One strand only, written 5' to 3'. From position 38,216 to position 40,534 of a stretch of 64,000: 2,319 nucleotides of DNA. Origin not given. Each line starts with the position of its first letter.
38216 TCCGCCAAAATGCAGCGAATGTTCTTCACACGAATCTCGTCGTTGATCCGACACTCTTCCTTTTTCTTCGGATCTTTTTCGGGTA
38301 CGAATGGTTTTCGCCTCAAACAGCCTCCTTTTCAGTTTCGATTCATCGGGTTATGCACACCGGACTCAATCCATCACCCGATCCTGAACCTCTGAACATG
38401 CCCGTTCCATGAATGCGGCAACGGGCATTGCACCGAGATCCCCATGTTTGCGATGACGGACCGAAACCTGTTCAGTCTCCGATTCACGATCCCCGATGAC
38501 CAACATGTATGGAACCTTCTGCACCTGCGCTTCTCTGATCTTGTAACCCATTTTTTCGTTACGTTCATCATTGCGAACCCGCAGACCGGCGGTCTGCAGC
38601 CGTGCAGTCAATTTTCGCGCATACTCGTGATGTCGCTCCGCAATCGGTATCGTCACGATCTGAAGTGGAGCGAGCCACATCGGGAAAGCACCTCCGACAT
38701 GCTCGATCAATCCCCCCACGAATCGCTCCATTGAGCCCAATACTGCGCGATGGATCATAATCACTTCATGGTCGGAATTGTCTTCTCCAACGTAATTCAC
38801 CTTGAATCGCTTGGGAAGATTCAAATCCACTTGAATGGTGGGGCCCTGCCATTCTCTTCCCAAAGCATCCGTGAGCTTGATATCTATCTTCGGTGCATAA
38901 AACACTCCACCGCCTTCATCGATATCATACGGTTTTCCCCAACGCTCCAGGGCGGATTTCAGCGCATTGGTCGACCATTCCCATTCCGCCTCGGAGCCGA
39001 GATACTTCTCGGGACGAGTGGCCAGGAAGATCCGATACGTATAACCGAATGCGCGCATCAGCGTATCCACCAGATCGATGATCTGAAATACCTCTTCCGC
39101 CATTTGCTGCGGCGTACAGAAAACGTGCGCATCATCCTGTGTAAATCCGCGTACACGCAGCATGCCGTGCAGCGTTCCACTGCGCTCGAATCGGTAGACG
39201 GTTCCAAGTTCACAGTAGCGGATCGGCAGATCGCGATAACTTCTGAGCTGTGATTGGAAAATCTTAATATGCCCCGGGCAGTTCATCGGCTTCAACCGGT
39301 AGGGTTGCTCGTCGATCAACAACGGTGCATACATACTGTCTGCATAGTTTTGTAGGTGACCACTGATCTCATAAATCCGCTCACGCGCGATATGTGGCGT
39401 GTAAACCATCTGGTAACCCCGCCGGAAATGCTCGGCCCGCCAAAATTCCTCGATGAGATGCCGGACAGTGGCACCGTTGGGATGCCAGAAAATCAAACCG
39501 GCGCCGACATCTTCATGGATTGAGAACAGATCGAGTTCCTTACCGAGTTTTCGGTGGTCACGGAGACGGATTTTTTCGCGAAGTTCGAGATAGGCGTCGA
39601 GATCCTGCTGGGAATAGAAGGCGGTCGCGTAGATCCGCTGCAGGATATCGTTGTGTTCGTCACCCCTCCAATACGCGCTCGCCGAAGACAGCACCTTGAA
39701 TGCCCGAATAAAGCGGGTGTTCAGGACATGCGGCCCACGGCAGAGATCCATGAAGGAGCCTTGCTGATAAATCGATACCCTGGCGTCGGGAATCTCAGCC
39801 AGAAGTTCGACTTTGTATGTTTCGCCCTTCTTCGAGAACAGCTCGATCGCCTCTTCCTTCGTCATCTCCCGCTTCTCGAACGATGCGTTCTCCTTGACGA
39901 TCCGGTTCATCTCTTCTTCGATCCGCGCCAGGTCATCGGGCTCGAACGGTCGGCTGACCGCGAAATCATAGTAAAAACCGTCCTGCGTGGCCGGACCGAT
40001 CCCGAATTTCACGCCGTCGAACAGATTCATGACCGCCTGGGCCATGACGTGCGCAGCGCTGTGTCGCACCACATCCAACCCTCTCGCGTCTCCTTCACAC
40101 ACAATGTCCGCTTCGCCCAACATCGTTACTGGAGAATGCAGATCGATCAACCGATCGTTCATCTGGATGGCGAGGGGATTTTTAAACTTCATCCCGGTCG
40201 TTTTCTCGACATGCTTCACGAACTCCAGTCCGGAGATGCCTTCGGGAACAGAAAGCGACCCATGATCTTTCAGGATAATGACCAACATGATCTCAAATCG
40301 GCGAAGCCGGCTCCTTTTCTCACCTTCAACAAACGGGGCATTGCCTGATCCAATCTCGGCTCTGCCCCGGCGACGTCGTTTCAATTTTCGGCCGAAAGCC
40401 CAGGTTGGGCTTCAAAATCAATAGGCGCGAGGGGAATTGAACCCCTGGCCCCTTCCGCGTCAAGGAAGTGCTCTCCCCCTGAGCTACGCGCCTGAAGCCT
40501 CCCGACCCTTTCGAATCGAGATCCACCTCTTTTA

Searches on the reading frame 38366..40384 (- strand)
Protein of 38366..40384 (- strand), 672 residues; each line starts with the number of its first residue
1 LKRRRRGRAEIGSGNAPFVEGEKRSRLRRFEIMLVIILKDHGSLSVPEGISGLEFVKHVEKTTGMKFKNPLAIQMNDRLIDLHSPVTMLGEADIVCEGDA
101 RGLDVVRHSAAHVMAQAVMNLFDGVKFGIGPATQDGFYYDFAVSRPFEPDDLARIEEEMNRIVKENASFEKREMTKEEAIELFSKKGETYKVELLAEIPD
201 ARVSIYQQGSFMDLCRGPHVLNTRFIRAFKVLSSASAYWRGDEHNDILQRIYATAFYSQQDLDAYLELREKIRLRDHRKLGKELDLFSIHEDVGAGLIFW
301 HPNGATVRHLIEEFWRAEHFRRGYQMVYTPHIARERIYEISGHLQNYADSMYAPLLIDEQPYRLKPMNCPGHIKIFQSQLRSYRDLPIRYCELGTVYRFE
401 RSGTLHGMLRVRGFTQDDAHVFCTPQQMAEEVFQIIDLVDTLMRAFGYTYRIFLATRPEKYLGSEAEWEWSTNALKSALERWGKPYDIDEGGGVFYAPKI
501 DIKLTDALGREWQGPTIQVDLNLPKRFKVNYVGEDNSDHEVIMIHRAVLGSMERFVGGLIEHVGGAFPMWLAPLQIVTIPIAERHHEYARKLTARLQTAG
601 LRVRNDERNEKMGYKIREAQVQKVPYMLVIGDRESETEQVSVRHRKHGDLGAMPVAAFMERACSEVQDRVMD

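Call 49: search_protein_families(library=pfam, proteins=[window:38366-40384:-], max_evalue=0.001)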
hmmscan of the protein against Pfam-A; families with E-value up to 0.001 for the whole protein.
window:38366-40384:- (672 aa): 3 families
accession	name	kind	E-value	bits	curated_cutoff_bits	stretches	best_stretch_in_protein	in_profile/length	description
PF00587.30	tRNA-synt_2b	-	3.3e-45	154.8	29.3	1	360-562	9-178/179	tRNA synthetase class II core domain (G, H, P, S and T)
PF03129.25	HGTP_anticodon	-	1e-22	80.5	21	1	575-660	1-89/94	Anticodon binding domain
PF07973.19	tRNA_SAD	-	1.4e-14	54.2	24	1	203-252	1-44/44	Threonyl and Alanyl tRNA synthetase second additional domain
